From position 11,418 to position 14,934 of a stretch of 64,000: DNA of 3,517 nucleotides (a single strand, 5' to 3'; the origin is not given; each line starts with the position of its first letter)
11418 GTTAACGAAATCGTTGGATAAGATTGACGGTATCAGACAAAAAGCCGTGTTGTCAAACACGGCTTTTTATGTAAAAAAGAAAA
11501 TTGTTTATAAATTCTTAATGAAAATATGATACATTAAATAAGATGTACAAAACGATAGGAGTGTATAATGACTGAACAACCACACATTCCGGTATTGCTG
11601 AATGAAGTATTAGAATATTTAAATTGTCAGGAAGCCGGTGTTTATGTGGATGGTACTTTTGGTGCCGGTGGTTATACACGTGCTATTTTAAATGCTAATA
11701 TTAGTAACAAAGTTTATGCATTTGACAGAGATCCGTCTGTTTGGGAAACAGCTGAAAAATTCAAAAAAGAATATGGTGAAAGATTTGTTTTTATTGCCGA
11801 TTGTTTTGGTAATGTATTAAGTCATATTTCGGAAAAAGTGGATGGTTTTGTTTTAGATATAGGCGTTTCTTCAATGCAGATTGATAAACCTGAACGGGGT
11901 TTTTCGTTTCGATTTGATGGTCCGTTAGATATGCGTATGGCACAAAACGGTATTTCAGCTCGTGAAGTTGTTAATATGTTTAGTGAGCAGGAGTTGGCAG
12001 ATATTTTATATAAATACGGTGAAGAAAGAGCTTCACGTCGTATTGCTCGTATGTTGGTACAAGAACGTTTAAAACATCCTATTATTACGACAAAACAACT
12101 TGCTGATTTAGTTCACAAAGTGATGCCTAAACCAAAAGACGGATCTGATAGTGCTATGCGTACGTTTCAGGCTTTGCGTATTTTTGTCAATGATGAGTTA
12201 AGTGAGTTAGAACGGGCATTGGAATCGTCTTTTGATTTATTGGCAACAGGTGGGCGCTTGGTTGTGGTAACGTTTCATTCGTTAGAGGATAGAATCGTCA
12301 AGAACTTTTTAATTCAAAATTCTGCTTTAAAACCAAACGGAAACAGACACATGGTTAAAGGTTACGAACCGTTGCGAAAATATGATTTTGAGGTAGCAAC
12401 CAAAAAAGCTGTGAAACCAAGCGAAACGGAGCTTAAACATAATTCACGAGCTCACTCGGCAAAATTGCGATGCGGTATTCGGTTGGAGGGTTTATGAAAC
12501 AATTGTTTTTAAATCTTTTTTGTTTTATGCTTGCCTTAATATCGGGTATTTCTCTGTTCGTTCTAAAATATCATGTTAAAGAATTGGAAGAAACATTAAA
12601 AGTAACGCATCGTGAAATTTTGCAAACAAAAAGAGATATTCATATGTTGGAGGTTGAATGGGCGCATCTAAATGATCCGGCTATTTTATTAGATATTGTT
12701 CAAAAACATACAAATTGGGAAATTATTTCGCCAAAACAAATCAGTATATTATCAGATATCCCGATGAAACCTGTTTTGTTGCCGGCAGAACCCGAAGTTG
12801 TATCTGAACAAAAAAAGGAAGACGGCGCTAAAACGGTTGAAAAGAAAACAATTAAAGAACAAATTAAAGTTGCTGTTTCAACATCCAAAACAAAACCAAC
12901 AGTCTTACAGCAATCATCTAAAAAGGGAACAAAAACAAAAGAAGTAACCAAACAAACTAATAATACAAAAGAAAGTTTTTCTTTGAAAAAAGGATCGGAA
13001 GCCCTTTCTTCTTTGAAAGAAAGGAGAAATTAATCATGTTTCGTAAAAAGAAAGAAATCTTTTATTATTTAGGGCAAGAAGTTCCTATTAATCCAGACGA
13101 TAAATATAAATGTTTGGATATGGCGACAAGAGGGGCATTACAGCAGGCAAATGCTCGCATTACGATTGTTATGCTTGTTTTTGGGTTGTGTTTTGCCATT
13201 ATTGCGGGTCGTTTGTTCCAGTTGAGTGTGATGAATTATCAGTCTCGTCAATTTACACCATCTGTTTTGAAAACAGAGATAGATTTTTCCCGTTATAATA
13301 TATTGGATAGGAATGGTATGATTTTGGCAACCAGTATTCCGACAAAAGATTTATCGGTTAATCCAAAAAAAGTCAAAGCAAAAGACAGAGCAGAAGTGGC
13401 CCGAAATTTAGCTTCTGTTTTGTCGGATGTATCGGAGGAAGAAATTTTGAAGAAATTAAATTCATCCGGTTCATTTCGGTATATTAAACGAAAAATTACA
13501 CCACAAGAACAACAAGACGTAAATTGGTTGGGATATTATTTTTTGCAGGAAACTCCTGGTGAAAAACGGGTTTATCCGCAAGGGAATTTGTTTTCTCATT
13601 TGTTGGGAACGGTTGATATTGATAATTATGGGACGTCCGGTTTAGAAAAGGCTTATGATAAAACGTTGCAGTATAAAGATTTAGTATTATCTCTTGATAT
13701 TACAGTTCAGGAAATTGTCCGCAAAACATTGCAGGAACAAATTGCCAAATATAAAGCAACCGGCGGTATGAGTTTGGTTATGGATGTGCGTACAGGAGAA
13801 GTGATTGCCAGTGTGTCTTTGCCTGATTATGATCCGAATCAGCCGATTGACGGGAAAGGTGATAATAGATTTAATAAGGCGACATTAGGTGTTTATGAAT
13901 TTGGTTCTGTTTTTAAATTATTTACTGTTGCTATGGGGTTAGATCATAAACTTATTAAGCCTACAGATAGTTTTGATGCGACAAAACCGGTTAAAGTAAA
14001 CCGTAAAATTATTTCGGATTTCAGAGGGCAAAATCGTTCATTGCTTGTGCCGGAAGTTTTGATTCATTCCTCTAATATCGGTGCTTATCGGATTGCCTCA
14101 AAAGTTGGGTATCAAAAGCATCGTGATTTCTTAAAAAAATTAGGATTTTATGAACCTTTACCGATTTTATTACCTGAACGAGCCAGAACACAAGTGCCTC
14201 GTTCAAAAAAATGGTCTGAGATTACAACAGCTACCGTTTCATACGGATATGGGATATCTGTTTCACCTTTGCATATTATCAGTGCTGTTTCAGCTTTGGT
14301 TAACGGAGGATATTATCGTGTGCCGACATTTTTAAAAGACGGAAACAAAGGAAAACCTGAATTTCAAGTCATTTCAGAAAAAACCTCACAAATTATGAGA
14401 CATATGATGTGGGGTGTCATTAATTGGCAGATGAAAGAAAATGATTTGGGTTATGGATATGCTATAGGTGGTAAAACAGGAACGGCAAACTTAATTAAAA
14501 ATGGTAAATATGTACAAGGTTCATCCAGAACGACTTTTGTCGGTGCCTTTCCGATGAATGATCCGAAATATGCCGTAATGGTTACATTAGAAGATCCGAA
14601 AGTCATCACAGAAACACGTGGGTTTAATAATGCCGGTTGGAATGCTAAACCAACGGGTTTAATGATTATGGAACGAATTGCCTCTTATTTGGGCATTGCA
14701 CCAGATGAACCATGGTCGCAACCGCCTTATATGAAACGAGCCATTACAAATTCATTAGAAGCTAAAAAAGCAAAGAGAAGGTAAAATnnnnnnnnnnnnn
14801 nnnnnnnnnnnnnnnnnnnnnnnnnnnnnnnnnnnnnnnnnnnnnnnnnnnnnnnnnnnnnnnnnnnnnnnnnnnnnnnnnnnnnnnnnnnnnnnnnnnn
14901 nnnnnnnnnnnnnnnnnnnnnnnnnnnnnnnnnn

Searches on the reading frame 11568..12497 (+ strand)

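Call 37: search_protein_families(library=pfam, proteins=[window:11568-12497:+], max_evalue=0.00001)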
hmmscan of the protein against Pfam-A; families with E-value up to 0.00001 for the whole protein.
window:11568-12497:+ (309 aa): 1 family
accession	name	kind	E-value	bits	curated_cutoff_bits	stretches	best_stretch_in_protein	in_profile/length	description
PF01795.25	Methyltransf_5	-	4.8e-99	332.2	27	1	4-302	2-305/309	MraW methylase family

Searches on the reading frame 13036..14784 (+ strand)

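Call 38: search_protein_families(library=pfam, proteins=[window:13036-14784:+], max_evalue=0.00001)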
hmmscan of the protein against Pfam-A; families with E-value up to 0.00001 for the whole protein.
window:13036-14784:+ (582 aa): 2 families
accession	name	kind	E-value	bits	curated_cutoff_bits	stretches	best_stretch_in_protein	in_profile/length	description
PF00905.27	Transpeptidase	-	7.1e-58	196.6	22.1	1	245-525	2-283/299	Penicillin binding protein transpeptidase domain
PF03717.20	PBP_dimer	-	8.1e-16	59.4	24.4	1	85-212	5-159/180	Penicillin-binding Protein dimerisation domain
